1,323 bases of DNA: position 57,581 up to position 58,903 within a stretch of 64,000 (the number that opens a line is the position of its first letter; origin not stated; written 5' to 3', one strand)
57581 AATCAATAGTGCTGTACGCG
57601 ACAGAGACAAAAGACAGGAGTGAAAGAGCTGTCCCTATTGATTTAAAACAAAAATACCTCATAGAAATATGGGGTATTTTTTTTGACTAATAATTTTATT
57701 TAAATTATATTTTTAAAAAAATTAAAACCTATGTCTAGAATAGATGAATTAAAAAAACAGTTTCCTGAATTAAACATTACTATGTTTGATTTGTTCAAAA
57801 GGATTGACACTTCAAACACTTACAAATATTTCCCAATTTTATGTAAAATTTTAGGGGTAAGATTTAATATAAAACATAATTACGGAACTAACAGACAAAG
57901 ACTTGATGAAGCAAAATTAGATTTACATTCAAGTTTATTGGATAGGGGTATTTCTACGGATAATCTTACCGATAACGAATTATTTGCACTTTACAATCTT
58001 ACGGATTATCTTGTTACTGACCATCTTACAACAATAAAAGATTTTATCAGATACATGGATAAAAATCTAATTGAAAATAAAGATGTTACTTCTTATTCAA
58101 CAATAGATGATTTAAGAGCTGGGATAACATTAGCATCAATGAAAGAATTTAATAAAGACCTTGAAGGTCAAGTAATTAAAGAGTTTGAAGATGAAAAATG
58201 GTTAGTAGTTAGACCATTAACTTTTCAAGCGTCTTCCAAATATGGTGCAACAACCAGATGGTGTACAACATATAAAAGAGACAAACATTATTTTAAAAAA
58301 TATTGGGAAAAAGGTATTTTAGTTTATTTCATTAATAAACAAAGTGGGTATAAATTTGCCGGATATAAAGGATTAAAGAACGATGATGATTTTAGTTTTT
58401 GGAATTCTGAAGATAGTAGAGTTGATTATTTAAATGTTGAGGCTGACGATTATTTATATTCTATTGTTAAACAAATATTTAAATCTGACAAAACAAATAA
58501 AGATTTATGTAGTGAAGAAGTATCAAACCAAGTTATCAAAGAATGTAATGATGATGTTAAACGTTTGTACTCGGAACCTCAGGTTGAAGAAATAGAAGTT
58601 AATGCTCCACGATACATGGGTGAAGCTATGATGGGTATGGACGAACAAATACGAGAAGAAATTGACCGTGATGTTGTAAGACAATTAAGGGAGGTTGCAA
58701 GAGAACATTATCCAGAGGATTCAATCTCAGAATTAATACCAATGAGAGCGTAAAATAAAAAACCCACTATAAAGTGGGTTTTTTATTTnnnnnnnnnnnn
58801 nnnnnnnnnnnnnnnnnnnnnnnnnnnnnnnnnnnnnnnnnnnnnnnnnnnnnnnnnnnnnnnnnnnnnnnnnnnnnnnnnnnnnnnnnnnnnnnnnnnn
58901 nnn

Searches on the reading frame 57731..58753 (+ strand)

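Call 55: search_protein_families(library=pfam, proteins=[window:57731-58753:+], max_evalue=0.001)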
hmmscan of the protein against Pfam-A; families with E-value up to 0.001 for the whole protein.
window:57731-58753:+ (340 aa): 1 family
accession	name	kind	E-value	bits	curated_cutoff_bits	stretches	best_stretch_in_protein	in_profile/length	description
PF09711.16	Cas_Csn2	-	0.00091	19.4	23.7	0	77-119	121-165/181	CRISPR-associated protein (Cas_Csn2)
